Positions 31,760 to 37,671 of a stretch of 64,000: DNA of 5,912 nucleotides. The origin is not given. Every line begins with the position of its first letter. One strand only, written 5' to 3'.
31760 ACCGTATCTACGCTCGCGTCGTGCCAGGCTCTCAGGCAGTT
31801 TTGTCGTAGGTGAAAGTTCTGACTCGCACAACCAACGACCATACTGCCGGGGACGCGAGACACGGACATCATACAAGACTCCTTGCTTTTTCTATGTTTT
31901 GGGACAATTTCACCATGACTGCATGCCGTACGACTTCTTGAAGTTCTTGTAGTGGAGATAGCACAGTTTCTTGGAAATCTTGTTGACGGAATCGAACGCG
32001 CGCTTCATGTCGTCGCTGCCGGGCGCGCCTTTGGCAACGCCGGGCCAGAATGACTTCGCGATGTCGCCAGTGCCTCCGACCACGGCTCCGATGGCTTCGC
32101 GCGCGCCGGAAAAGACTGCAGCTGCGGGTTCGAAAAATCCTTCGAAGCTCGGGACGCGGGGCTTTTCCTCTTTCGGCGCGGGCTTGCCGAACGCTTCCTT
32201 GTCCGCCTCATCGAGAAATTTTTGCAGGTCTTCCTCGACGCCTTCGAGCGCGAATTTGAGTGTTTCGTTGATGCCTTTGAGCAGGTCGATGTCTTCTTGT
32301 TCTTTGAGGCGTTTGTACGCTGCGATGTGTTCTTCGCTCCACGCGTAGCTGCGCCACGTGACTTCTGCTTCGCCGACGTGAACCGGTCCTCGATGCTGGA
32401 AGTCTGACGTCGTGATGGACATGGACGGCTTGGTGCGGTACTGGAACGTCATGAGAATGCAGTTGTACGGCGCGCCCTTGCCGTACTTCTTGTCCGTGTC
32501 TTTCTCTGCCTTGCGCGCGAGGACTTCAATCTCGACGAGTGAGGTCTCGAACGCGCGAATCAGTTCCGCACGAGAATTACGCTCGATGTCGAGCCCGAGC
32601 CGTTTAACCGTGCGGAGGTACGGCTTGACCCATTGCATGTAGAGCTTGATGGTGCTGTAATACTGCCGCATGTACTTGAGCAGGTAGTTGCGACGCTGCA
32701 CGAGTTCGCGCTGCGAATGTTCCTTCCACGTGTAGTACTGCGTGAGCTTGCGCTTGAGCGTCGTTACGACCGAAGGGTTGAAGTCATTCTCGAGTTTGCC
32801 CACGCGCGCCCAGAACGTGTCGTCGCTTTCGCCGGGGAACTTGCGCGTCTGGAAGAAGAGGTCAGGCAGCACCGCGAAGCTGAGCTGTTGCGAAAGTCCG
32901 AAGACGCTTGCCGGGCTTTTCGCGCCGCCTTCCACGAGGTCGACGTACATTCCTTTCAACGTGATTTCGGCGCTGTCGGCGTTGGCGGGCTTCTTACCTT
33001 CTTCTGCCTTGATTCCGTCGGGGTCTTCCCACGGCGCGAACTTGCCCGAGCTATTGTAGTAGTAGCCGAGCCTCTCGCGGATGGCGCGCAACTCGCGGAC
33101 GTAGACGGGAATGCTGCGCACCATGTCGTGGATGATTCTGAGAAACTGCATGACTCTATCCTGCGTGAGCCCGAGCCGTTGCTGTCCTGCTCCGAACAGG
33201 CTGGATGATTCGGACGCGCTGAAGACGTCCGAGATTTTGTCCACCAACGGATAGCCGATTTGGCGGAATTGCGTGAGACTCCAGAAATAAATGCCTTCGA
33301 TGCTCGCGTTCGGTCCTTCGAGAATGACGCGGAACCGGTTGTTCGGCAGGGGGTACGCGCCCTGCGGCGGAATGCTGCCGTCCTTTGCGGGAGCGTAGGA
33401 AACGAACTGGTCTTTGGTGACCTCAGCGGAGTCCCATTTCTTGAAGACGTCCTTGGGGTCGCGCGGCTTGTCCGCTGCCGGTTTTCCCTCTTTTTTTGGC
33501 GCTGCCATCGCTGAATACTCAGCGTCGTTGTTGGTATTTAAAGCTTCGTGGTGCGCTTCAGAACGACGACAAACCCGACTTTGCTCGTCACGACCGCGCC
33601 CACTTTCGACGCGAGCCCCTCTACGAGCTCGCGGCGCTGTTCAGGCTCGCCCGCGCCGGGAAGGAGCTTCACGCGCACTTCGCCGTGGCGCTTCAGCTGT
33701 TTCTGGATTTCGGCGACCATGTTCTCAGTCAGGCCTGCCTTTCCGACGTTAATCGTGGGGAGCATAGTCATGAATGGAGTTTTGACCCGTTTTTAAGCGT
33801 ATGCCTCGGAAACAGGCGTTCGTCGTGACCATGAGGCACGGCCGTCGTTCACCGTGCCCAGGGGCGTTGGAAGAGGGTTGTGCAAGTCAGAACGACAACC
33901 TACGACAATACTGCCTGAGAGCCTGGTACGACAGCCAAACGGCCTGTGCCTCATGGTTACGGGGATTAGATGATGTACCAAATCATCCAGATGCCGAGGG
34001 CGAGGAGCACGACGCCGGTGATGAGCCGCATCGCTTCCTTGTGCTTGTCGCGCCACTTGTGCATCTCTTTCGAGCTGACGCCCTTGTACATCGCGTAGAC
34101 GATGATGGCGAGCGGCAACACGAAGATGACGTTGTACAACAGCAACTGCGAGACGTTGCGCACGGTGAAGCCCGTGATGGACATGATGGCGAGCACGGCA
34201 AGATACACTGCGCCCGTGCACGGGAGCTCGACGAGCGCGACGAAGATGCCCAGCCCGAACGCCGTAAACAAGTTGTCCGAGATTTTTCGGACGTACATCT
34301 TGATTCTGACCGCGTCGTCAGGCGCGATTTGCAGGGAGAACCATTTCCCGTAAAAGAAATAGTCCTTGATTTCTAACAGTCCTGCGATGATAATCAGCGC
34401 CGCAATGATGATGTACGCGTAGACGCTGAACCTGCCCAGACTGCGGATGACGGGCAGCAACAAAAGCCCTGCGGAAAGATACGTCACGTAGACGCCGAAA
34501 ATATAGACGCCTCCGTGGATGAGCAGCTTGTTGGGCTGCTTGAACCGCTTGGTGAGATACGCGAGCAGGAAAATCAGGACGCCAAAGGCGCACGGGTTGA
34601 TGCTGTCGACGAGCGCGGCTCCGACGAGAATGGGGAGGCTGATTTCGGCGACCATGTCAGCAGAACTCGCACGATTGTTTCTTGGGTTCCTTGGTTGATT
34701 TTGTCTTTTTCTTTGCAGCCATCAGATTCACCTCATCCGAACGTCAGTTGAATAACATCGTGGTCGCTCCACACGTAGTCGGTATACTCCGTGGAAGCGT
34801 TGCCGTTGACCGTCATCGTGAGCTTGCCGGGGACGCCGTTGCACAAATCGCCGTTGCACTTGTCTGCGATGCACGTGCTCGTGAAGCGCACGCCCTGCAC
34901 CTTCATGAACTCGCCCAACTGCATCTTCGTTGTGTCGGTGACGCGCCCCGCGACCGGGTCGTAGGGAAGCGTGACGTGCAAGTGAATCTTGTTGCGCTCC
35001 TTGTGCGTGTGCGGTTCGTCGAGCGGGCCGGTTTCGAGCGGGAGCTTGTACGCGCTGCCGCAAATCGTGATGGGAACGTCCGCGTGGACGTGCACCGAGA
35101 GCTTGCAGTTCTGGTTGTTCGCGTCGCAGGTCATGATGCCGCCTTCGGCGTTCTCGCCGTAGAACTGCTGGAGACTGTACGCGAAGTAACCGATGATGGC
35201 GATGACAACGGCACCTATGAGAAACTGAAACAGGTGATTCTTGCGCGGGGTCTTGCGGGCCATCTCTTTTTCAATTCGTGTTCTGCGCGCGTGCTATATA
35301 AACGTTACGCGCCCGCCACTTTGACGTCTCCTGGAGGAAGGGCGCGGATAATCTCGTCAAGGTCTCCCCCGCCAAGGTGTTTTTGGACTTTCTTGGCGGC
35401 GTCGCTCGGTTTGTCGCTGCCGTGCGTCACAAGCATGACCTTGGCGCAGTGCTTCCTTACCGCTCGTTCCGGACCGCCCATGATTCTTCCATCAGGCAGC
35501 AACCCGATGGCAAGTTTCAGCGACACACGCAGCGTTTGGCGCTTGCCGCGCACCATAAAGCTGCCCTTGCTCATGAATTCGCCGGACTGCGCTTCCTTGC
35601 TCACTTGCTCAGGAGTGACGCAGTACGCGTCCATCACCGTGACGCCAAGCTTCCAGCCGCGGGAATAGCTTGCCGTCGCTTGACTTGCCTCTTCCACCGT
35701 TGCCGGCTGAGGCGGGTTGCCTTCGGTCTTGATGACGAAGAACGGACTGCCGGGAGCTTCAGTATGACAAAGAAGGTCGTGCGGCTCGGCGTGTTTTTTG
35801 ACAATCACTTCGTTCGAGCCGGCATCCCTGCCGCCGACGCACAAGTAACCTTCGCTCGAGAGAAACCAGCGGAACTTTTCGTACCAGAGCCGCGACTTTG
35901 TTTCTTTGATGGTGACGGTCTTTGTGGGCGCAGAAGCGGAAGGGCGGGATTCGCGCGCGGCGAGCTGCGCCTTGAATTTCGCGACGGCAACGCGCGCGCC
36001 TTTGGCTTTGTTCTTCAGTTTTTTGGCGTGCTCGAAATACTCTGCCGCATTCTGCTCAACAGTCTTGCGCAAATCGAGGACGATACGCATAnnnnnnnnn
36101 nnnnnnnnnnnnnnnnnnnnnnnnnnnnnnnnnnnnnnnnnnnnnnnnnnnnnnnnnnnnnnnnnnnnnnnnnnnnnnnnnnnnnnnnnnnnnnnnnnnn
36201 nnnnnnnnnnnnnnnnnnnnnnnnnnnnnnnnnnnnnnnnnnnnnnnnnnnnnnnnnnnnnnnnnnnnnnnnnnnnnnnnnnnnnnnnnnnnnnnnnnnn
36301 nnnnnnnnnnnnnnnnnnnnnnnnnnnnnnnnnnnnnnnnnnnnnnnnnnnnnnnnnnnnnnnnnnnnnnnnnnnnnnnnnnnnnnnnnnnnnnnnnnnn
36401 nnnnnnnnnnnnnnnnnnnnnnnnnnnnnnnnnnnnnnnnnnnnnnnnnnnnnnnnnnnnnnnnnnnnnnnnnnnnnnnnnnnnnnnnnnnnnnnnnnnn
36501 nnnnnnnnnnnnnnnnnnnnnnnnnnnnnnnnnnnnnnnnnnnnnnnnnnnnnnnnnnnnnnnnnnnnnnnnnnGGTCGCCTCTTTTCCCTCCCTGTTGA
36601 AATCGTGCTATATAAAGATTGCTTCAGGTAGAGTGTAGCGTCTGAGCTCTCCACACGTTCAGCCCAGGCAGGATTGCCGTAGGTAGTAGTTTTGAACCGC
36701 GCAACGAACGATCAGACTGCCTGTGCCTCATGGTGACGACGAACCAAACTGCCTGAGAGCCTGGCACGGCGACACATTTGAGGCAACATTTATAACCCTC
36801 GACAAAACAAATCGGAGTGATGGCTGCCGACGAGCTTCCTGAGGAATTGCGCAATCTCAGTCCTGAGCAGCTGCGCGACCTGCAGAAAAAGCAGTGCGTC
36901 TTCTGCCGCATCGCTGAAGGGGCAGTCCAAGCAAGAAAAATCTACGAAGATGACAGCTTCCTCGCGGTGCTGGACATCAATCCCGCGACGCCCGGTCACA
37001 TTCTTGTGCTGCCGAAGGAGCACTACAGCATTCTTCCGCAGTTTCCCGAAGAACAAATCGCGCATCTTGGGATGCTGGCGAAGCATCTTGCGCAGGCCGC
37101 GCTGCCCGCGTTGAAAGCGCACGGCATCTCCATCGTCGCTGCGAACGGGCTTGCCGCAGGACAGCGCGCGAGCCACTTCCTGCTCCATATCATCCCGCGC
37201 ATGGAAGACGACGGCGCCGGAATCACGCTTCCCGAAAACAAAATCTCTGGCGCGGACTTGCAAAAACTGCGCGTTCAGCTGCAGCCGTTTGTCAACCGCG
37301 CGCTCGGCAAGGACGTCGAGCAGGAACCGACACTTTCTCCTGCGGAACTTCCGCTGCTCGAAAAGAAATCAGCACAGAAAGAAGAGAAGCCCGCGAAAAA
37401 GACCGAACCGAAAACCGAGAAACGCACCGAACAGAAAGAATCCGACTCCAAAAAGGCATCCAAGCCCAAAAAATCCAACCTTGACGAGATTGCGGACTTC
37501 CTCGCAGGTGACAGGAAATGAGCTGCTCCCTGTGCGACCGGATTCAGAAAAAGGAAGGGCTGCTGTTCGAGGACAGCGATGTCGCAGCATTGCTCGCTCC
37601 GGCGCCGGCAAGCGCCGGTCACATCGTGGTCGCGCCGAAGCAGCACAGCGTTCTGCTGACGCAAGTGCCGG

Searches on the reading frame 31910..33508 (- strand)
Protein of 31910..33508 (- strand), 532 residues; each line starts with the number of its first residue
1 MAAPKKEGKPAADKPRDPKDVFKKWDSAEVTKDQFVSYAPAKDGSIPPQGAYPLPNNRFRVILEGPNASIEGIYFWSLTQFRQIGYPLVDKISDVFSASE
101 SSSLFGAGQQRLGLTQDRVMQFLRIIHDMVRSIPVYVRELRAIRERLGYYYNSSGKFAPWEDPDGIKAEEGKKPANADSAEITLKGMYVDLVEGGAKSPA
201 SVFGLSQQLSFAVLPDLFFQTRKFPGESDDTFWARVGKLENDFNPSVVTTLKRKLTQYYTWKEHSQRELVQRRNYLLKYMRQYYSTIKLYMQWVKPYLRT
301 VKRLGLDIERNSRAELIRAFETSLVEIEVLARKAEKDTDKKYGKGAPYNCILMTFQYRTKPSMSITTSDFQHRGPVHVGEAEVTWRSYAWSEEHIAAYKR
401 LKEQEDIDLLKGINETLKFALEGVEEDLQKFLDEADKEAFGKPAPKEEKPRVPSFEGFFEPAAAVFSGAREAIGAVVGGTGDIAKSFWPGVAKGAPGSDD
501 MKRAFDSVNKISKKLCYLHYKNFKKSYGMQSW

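Call 12: search_protein_families(library=pfam, proteins=[window:31910-33508:-])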
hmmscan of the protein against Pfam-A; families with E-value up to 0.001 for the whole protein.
window:31910-33508:- (532 aa): 0 families

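Call 22: find_homologous_proteins(query=window:31910-33508:-)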
Query window:31910-33508:- (532 aa): 511 proteins with E <= 0.001 among 8000 candidates; the best 120 are listed.
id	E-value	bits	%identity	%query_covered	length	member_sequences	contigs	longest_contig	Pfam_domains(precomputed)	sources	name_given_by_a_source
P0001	0.0e+0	1219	100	100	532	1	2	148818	-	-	-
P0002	6.3e-209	713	64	98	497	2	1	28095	-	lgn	-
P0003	1.4e-195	669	62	97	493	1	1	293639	-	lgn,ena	-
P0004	8.5e-190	650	59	100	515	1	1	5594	-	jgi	jgi:hypothetical protein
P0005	3.4e-188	645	59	100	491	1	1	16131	-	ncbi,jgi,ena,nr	ncbi:MAG TPA: hypothetical protein VLJ21_00920 [Candidatus Binatia bacterium]|nr:hypothetical protei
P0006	2.3e-181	622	59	100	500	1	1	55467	-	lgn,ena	-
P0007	2.2e-169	583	53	97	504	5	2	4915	-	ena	-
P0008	5.5e-165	568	53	100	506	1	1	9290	-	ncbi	-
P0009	1.7e-164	567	53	95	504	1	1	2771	-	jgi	jgi:hypothetical protein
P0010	5.6e-163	562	53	95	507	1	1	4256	-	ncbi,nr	ncbi:hypothetical protein HY492_00940 [Candidatus Woesearchaeota archaeon]|nr:hypothetical protein [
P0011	2.8e-160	553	51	100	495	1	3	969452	-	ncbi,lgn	-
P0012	2.7e-159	549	52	96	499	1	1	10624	-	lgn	-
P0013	7.4e-157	541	51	96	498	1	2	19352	-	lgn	-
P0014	3.6e-147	509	49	100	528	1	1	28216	-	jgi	jgi:hypothetical protein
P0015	3.1e-121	424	44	90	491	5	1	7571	-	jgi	-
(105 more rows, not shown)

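Call 26: find_encoding_contigs(protein=P0003, flank=10000, max_places=3)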
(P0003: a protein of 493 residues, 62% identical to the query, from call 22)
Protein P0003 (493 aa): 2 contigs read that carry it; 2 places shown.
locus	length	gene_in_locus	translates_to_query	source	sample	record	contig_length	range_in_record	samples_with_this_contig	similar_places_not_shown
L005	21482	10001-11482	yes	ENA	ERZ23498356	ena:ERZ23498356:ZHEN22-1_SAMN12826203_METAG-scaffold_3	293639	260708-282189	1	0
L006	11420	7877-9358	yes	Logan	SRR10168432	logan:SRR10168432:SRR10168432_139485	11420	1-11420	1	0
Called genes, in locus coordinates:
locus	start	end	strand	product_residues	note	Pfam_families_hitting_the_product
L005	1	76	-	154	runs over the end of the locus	PF04073:tRNA_edit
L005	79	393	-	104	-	-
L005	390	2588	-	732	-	PF00009:GTP_EFTU, PF03144:GTP_EFTU_D2, PF14492:EFG_III, PF03764:EFG_IV, PF00679:EFG_C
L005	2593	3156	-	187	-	PF00334:NDK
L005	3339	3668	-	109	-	PF01200:Ribosomal_S28e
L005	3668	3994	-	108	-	PF01248:Ribosomal_L7Ae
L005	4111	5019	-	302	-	-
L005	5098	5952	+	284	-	PF01478:Peptidase_A24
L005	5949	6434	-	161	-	-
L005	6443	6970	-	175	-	PF01230:HIT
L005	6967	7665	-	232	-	PF11969:DcpS_C, PF01230:HIT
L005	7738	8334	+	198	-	PF09778:Guanylate_cyc_2, PF11814:DUF3335, PF13529:Peptidase_C39_2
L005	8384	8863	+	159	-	-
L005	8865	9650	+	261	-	PF05833:NFACT_N (weak), PF05670:NFACT-R_1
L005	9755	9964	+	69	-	PF01985:CRS1_YhbY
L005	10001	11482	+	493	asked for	-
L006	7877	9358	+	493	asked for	-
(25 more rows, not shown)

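Call 27: find_encoding_contigs(protein=P0002, flank=10000, max_places=3)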
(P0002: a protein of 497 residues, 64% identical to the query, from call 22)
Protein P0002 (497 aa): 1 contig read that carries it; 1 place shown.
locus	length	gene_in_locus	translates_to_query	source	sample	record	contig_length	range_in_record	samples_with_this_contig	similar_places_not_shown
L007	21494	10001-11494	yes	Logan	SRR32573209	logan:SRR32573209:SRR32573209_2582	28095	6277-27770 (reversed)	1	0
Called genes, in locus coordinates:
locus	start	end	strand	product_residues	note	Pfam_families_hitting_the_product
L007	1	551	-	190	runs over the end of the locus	PF00334:NDK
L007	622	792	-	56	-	PF01246:Ribosomal_L24e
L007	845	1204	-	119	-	PF01200:Ribosomal_S28e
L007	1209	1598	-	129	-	PF01248:Ribosomal_L7Ae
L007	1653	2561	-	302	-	-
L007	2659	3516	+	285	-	PF01478:Peptidase_A24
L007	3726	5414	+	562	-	PF11638:DnaA_N, PF00308:Bac_DnaA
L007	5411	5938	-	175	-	PF01230:HIT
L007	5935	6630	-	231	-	PF11969:DcpS_C, PF01230:HIT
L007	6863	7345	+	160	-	-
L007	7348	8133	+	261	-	PF05833:NFACT_N (weak), PF05670:NFACT-R_1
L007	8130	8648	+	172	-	-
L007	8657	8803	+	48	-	-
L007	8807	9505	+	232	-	PF11139:SfLAP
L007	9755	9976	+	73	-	PF01985:CRS1_YhbY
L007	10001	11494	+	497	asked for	-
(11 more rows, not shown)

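Call 35: find_related_loci(query=A2, collection=genome_contigs, flank=10000)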
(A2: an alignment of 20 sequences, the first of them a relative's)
Query A2 (532 aa) in genome_contigs; peptide patterns used: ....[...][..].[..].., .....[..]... (x = any residue, [..] = any of these).
315 stretches matched a pattern; 292 encode a relative of the query (tblastn E <= 1e-3); the best 80 are kept; 80 distinct loci.
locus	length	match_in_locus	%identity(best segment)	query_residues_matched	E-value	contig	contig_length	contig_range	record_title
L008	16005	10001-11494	63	1-532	0e+0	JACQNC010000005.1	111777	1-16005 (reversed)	MAG: Candidatus Woesearchaeota archaeon isolate NC_groundwater_1245_Ag_S-0.1um_57_86 S_p1_S3_coassembly_k141_387721, who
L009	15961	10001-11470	59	3-532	0e+0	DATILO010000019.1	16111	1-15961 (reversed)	MAG TPA_asm: Candidatus Binatia bacterium isolate SMAG_U15746 k141_2094687, whole genome shotgun sequence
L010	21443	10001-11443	53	19-532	8e-178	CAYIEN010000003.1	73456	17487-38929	MAG TPA_asm: uncultured Methanosarcinales archaeon isolate ERP119705_co18_167 genome assembly, contig: NODE_228_length_7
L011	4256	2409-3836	53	25-532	2e-179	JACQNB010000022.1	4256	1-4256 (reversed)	MAG: Candidatus Woesearchaeota archaeon isolate NC_groundwater_1244_Ag_S-0.1um_55_21 S_p1_S3_coassembly_k141_506028, who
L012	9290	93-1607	53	1-532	1e-173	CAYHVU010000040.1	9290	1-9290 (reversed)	MAG TPA_asm: uncultured Methanosarcinales archaeon isolate ERP119705_co17_340 genome assembly, contig: NODE_11354_length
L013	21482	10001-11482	51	1-532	1e-167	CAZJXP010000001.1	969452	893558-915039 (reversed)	MAG TPA_asm: uncultured Methanosarcinales archaeon isolate SRP292972_co2_156 genome assembly, contig: NODE_1_length_9694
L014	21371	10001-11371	42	24-532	1e-118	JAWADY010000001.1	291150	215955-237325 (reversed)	MAG: Candidatus Woesearchaeota archaeon isolate QQ_201808_bins_88 QQ_201808_bins_88_scaffold_1, whole genome shotgun seq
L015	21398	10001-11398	41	20-532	2e-108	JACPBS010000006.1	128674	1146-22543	MAG: Candidatus Woesearchaeota archaeon isolate NC_groundwater_263_Ag_S-0.2um_45_10 S5_GD2017_2_S2_scaffold_153, whole g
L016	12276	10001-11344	41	44-532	3e-107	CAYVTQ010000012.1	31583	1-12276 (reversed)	MAG TPA_asm: uncultured Methanosarcinales archaeon isolate binchicken_co227_1181 genome assembly, contig: NODE_2513_leng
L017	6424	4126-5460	42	52-532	3e-106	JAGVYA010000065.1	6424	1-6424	Candidatus Woesearchaeota archaeon isolate RIFCSPLOWO2_01_FULL_35_20 rifcsplowo2_01_scaffold_45080, whole genome shotgun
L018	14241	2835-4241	39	52-532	2e-105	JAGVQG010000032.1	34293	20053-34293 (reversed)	MAG: archaeon isolate DeMMO3_20 c_000000077430, whole genome shotgun sequence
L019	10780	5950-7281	42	51-532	1e-105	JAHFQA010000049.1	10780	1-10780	MAG: Candidatus Woesearchaeota archaeon isolate nzgw54 NODE_2416_length_10781_cov_5.438086, whole genome shotgun sequenc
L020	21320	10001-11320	41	51-532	4e-105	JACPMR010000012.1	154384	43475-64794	MAG: Candidatus Woesearchaeota archaeon isolate NC_groundwater_554_Ag_S-0.1um_37_18 S35_SO-1_scaffold_204080, whole geno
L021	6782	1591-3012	39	28-532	4e-105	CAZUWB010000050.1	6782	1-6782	MAG TPA_asm: uncultured Methanosarcinales archaeon isolate binchicken_co125_976 genome assembly, contig: NODE_22414_leng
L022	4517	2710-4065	41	44-532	1e-105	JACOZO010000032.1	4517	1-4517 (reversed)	MAG: Candidatus Woesearchaeota archaeon isolate NC_groundwater_207_Ag_S-0.1um_44_9 S4_GD2017_2_S1_scaffold_14630, whole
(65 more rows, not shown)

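Call 73: find_encoding_contigs(protein=P0006, flank=10000, max_places=2)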
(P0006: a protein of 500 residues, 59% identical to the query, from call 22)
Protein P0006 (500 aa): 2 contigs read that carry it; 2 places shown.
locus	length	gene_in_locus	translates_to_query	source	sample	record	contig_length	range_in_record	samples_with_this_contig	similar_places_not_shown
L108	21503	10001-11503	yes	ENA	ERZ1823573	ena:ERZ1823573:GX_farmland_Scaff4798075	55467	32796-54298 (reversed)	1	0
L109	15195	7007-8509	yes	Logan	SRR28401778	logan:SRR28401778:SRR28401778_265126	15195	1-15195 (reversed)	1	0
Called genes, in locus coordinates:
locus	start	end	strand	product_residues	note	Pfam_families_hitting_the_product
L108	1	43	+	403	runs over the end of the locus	?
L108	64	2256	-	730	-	PF00009:GTP_EFTU, PF22042:EF-G_D2 (weak), PF03144:GTP_EFTU_D2, PF14492:EFG_III, PF03764:EFG_IV, PF00679:EFG_C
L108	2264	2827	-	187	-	PF00334:NDK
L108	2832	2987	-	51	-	PF01246:Ribosomal_L24e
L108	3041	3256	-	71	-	PF01200:Ribosomal_S28e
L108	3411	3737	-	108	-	PF01248:Ribosomal_L7Ae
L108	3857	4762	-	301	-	-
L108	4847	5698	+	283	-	PF01478:Peptidase_A24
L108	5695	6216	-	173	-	PF01230:HIT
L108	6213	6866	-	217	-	PF11969:DcpS_C, PF01230:HIT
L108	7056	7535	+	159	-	-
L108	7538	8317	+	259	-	PF05833:NFACT_N (weak), PF05670:NFACT-R_1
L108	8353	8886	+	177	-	-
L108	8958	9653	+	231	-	PF02683:DsbD_TM (weak), PF11139:SfLAP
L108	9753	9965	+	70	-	PF01985:CRS1_YhbY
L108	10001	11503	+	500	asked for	-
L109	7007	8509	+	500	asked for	-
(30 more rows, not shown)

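Call 74: find_encoding_contigs(protein=P0004, flank=10000, max_places=2)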
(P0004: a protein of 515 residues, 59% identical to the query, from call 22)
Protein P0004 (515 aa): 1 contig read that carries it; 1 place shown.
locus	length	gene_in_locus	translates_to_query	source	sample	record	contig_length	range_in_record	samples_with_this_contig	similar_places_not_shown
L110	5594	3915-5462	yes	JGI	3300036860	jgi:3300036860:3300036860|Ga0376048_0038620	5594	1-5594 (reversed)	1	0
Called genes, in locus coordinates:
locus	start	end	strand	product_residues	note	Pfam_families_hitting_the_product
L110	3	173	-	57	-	?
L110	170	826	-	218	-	PF11969:DcpS_C, PF01230:HIT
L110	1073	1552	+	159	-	-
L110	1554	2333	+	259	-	PF05833:NFACT_N (weak), PF05670:NFACT-R_1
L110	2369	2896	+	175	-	-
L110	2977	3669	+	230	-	PF11139:SfLAP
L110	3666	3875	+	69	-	PF01985:CRS1_YhbY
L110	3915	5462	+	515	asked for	-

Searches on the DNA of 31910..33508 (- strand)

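Call 49: search_rna_families(sources=[L097, L008, L101, L095, L088], threshold=evalue, max_evalue=1)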
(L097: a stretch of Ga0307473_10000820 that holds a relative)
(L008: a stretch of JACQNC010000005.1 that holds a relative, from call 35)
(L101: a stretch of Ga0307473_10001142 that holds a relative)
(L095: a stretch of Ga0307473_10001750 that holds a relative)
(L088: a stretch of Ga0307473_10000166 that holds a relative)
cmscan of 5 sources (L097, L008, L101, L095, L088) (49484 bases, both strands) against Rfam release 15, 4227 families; matches with E-value up to 1: 0.
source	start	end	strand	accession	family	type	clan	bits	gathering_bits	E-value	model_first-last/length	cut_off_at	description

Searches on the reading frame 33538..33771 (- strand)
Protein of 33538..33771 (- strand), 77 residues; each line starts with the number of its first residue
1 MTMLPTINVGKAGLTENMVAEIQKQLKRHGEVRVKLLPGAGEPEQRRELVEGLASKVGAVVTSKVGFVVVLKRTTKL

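Call 16: search_protein_families(library=pfam, proteins=[window:33538-33771:-])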
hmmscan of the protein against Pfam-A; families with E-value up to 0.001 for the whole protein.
window:33538-33771:- (77 aa): 1 family
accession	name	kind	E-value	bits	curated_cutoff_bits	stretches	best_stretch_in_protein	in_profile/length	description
PF01985.26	CRS1_YhbY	-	3.4e-13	50.1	27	1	2-71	15-82/84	CRS1 / YhbY (CRM) domain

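Call 17: find_encoding_contigs(protein=window:33538-33771:-, flank=10000, max_places=10)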
Protein window:33538-33771:- (77 aa): 4 contigs read that carry it; 2 places shown.
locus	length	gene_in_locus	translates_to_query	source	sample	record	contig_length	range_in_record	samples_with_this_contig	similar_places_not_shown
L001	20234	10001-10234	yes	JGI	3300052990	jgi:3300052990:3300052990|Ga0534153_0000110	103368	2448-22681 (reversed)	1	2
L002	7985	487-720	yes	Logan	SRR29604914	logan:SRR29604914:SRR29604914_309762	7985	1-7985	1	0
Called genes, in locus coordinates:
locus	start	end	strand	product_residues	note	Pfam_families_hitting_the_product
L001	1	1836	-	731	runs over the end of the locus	PF00009:GTP_EFTU, PF22042:EF-G_D2 (weak), PF03144:GTP_EFTU_D2, PF14492:EFG_III, PF03764:EFG_IV, PF00679:EFG_C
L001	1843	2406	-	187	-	PF00334:NDK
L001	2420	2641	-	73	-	PF01246:Ribosomal_L24e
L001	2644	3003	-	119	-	PF01200:Ribosomal_S28e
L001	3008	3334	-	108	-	PF01248:Ribosomal_L7Ae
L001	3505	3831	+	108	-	-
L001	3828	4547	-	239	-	PF01255:Prenyltransf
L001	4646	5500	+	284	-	PF01478:Peptidase_A24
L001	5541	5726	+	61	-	-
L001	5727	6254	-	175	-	PF01230:HIT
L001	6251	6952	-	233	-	PF11969:DcpS_C, PF01230:HIT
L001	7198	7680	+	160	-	-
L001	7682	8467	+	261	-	PF05833:NFACT_N (weak), PF05670:NFACT-R_1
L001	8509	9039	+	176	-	-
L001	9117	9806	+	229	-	PF02683:DsbD_TM (weak), PF11139:SfLAP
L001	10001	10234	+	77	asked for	PF01985:CRS1_YhbY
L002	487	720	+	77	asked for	PF01985:CRS1_YhbY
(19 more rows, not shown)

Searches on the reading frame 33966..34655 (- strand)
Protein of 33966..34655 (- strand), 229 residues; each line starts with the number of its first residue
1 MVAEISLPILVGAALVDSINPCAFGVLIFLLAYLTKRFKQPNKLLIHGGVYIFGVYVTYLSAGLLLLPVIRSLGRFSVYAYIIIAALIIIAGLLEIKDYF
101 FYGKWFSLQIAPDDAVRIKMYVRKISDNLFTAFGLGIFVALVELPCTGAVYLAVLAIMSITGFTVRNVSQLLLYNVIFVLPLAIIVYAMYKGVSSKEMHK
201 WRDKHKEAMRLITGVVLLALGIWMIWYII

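Call 12: search_protein_families(library=pfam, proteins=[window:33966-34655:-])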
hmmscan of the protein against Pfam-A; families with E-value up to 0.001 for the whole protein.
window:33966-34655:- (229 aa): 2 families
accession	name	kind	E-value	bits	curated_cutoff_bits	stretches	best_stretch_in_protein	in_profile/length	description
PF11139.14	SfLAP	-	5.9e-13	49.2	35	1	10-226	1-209/213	Sap, sulfolipid-1-addressing protein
PF02683.22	DsbD_TM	-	3.5e-06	26.9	27.1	1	7-226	5-216/219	Cytochrome C biogenesis protein transmembrane domain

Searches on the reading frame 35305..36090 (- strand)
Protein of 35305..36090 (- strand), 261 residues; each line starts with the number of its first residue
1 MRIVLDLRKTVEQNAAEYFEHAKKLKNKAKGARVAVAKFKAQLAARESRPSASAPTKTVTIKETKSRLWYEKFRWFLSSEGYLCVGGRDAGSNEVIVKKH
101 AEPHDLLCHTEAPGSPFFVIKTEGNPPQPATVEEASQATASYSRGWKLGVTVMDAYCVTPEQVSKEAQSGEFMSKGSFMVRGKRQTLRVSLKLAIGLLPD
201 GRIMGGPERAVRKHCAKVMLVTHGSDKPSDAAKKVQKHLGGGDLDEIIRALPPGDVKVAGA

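Call 12: search_protein_families(library=pfam, proteins=[window:35305-36090:-])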
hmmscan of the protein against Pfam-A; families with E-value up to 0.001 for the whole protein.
window:35305-36090:- (261 aa): 2 families
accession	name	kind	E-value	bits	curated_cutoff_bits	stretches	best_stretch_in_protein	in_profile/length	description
PF05670.18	NFACT-R_1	-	2.8e-30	105.6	29.8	1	72-182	1-112/112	NFACT protein RNA binding domain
PF05833.16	NFACT_N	-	1e-05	25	31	1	1-53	369-421/456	NFACT N-terminal and middle domains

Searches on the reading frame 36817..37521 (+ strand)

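Call 12: search_protein_families(library=pfam, proteins=[window:36817-37521:+])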
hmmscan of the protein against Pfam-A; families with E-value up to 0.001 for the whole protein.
window:36817-37521:+ (234 aa): 2 families
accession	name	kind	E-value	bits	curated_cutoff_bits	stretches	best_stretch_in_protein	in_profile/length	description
PF01230.28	HIT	-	1.2e-18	68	21.5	1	37-130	4-97/98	HIT domain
PF11969.13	DcpS_C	-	2.9e-13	50.7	24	1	26-127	1-101/114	Scavenger mRNA decapping enzyme C-term binding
